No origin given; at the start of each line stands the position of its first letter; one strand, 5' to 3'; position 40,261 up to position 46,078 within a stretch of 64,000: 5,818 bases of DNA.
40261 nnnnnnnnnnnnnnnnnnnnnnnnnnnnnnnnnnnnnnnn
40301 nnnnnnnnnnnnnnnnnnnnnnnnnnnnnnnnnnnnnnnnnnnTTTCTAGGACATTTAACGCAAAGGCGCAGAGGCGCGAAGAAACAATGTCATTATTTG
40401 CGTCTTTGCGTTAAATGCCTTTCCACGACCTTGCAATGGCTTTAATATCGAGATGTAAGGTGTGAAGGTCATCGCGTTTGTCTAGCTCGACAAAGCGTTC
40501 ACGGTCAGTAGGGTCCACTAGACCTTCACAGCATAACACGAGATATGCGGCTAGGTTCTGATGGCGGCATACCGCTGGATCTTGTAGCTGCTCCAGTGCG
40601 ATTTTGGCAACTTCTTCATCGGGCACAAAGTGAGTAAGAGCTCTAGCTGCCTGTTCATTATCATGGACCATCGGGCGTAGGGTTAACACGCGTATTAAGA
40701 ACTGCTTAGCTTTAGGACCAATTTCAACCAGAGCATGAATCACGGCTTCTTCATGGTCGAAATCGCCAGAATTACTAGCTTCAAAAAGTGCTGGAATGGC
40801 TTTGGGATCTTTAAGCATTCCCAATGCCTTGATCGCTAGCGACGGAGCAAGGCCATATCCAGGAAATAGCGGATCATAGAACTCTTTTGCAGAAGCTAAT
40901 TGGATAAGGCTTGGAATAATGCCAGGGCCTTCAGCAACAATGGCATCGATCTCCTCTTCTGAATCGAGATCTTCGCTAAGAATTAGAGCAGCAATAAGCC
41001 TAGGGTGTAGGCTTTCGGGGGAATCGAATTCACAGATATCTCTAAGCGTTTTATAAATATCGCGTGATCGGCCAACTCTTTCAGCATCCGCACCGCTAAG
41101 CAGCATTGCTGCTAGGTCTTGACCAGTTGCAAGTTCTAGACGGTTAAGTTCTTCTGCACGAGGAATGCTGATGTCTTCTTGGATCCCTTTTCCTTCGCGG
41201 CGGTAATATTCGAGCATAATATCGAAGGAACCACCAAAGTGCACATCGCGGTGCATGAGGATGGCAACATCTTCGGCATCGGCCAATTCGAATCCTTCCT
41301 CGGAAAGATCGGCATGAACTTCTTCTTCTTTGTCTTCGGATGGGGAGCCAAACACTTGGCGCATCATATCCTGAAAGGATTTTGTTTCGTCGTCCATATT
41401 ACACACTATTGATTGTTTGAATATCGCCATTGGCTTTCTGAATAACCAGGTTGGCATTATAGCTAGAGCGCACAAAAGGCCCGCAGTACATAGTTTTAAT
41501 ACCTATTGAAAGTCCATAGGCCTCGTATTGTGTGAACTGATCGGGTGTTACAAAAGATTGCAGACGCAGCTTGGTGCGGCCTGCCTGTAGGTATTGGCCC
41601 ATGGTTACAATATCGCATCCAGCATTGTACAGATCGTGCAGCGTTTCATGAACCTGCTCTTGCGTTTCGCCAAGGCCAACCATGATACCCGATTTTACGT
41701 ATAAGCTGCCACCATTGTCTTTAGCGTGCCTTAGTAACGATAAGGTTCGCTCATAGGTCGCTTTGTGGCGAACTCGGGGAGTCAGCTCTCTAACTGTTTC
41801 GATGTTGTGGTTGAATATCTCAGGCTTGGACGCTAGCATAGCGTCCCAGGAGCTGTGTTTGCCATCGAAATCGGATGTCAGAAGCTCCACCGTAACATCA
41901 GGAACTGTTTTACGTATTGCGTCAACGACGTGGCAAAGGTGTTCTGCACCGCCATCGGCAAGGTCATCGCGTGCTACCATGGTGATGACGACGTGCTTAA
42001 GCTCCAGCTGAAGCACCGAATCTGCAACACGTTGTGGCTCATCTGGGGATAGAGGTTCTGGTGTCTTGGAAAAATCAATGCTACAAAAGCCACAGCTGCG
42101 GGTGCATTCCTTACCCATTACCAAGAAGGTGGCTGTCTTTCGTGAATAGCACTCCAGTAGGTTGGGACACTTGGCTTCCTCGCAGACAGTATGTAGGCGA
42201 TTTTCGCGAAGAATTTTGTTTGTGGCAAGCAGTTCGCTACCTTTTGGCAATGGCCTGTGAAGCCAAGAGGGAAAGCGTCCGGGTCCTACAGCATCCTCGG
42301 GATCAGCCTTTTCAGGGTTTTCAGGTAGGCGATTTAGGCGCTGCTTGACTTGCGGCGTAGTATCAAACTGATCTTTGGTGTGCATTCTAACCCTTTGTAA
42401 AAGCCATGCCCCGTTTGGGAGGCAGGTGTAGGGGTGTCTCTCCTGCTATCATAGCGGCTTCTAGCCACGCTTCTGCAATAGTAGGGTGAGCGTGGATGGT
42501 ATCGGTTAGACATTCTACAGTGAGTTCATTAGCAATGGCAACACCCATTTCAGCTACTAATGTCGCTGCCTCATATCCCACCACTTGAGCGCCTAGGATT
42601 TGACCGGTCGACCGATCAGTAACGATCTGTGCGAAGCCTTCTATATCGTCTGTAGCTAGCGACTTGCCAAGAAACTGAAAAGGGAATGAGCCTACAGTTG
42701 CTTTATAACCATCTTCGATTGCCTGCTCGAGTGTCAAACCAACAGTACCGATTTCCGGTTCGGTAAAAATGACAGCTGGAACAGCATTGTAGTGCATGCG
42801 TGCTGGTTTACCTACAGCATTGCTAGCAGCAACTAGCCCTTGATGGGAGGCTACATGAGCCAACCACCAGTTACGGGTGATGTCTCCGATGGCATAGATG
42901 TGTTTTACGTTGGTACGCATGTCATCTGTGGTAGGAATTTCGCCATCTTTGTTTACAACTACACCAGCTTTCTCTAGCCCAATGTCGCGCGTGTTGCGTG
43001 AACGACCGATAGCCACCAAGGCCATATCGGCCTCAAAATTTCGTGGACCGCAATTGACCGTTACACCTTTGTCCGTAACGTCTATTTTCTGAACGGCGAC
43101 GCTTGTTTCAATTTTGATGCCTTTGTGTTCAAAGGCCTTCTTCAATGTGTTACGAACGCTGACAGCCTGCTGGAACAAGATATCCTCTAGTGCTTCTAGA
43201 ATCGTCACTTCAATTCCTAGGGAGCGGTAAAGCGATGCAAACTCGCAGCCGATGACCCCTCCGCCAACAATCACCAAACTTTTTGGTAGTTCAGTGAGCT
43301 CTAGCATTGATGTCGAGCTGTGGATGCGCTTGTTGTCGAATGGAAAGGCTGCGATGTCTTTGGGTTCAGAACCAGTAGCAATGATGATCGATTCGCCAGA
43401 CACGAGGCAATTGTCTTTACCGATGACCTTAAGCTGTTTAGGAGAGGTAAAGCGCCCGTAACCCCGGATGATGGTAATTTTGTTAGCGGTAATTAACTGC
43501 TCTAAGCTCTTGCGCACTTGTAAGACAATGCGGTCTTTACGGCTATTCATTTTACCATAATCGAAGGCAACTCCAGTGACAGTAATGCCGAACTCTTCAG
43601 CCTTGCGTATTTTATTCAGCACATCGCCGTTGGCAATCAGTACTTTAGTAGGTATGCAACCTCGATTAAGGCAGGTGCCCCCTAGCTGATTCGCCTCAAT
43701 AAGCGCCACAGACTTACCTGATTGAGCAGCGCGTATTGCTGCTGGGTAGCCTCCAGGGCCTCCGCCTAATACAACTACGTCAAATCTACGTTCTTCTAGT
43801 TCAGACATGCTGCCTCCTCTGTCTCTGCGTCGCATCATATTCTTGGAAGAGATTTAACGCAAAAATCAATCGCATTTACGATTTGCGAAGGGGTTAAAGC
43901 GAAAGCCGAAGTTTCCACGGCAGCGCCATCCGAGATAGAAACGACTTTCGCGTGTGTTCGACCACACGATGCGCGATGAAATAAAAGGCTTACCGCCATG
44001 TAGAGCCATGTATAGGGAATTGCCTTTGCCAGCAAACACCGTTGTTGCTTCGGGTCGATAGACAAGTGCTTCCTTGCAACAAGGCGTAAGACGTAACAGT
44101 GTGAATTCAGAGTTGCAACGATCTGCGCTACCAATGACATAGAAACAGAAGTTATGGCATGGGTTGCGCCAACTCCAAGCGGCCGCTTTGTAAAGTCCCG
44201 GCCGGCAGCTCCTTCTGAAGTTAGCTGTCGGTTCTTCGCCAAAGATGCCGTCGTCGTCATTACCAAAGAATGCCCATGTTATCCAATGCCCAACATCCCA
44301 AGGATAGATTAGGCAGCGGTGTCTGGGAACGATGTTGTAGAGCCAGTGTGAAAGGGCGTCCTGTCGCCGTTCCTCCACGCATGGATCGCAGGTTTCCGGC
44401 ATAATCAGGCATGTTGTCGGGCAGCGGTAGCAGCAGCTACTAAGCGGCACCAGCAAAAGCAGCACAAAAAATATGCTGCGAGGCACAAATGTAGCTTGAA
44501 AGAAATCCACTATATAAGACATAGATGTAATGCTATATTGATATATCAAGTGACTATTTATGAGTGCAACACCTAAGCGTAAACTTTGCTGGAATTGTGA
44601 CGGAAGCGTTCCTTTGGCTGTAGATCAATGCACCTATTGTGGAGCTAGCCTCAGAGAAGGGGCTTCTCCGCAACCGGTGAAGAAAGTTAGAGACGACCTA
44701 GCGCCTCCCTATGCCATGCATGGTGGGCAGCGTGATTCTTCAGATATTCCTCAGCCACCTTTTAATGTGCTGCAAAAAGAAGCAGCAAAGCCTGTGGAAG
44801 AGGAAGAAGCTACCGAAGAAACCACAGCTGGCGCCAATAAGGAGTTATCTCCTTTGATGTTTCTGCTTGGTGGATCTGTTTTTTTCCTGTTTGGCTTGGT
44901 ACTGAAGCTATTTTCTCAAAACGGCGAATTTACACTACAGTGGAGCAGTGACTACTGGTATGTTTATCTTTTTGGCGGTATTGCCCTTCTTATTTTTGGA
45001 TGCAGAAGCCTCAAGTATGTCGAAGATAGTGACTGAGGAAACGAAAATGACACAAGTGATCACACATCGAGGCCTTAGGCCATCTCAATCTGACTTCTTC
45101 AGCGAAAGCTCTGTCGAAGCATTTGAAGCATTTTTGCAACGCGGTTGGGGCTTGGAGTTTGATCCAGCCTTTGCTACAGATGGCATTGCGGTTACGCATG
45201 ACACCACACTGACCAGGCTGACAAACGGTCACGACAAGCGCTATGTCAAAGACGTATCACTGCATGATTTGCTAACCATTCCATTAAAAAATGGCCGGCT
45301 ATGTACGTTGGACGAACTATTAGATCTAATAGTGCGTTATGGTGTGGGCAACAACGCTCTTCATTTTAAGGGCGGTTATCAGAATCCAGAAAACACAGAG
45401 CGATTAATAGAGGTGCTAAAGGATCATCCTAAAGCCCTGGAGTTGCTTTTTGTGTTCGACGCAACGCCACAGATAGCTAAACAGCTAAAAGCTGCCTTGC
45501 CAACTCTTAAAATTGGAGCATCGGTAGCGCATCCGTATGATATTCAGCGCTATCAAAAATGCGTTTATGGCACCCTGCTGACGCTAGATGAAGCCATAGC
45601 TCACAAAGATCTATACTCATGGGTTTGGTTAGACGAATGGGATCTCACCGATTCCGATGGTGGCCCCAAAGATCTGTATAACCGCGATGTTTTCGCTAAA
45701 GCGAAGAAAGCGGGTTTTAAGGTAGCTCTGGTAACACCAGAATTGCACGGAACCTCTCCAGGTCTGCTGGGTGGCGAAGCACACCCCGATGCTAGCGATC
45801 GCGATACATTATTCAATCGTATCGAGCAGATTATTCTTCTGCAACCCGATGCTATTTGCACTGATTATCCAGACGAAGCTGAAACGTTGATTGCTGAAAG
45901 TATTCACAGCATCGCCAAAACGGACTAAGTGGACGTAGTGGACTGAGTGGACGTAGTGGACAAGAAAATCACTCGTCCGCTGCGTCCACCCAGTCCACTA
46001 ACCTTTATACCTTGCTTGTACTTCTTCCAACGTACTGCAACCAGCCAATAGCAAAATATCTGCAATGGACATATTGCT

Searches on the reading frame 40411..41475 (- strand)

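Call 27: search_protein_families(library=pfam, proteins=[window:40411-41475:-], max_evalue=0.001)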
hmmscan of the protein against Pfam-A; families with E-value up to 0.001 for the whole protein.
window:40411-41475:- (354 aa): 1 family
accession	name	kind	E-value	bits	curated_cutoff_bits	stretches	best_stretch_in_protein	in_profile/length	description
PF13646.12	HEAT_2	-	4.4e-08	33.7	27.7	1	213-264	19-71/88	HEAT repeats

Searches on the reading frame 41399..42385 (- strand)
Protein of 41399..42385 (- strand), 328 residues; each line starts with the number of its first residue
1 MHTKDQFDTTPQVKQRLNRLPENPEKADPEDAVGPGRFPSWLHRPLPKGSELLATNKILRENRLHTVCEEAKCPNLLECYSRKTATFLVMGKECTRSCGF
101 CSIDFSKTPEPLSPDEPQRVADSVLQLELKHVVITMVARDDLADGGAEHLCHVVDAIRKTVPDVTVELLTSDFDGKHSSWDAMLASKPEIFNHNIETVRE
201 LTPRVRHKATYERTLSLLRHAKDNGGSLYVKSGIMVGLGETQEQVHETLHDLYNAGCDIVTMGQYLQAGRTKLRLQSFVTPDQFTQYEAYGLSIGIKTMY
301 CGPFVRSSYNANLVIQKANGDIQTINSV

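Call 28: search_protein_families(library=pfam, proteins=[window:41399-42385:-], max_evalue=0.001)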
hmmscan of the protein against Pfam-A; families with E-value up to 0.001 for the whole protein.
window:41399-42385:- (328 aa): 2 families
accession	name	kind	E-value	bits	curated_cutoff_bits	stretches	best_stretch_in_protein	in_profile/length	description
PF04055.27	Radical_SAM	-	1.9e-18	67.6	29.5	1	90-252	3-166/166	Radical SAM superfamily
PF16881.10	LIAS_N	-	2e-06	28.6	27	1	36-73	59-96/96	N-terminal domain of lipoyl synthase of Radical_SAM family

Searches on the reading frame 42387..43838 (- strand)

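Call 29: search_protein_families(library=pfam, proteins=[window:42387-43838:-], max_evalue=0.001)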
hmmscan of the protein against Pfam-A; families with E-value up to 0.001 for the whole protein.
window:42387-43838:- (483 aa): 12 families
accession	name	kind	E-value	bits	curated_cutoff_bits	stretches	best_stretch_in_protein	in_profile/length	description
PF07992.20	Pyr_redox_2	-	2.1e-66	224.8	26.1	1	19-334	1-291/291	Pyridine nucleotide-disulphide oxidoreductase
PF02852.28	Pyr_redox_dim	-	2.5e-33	115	25.3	1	353-462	1-110/110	Pyridine nucleotide-disulphide oxidoreductase, dimerisation domain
PF01134.28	GIDA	-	4.8e-16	59.3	22.1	1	20-173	1-157/391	Glucose inhibited division protein A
PF00070.33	Pyr_redox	-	2.9e-15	57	22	1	188-261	2-79/82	Pyridine nucleotide-disulphide oxidoreductase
PF13738.12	Pyr_redox_3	-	1.5e-12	47.8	30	1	145-318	122-305/305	Pyridine nucleotide-disulphide oxidoreductase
PF12831.13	FAD_oxidored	-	3.1e-09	37.1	27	1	20-59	1-41/416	FAD dependent oxidoreductase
PF03486.20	HI0933_like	-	5.5e-09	36.3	50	1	20-52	2-34/244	HI0933-like protein Rossmann domain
PF13450.12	NAD_binding_8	-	8.7e-08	32.8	21.9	0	23-57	1-36/68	NAD(P)-binding Rossmann-like domain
PF01262.27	AlaDh_PNT_C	-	1.1e-06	28.7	23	0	186-225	29-68/214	Alanine dehydrogenase/PNT, C-terminal domain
PF00890.30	FAD_binding_2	-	8.1e-06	25.7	20.4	1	20-53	1-35/414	FAD binding domain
PF01266.30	DAO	-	0.00023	21.2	27.9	0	20-55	1-38/353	FAD dependent oxidoreductase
PF02737.24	3HCDH_N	-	0.00064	20.1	22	0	189-256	3-71/180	3-hydroxyacyl-CoA dehydrogenase, NAD binding domain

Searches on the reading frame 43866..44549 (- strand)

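Call 29: search_protein_families(library=pfam, proteins=[window:43866-44549:-], max_evalue=0.001)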
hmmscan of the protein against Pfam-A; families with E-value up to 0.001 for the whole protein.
window:43866-44549:- (227 aa): 1 family
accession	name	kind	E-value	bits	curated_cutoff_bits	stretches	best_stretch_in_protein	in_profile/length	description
PF24027.1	DUF7338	-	4e-06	27.1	27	1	91-224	44-178/180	Family of unknown function (DUF7338)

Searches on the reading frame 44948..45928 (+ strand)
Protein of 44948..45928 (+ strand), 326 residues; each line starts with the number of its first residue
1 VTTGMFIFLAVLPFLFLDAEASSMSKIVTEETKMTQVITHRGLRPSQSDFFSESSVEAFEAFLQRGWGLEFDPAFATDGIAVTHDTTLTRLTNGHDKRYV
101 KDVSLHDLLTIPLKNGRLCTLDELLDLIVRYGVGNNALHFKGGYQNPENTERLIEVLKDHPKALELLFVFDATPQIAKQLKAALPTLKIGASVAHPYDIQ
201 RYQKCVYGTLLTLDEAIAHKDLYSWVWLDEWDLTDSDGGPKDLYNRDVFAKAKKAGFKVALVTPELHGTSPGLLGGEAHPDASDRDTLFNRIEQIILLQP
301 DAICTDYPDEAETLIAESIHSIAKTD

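Call 29: search_protein_families(library=pfam, proteins=[window:44948-45928:+], max_evalue=0.001)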
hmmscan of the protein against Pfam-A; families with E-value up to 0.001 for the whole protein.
window:44948-45928:+ (326 aa): 1 family
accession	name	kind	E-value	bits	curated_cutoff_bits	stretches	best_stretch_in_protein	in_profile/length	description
PF03009.23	GDPD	-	1.9e-07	31.9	23.6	1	40-309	1-243/244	Glycerophosphoryl diester phosphodiesterase family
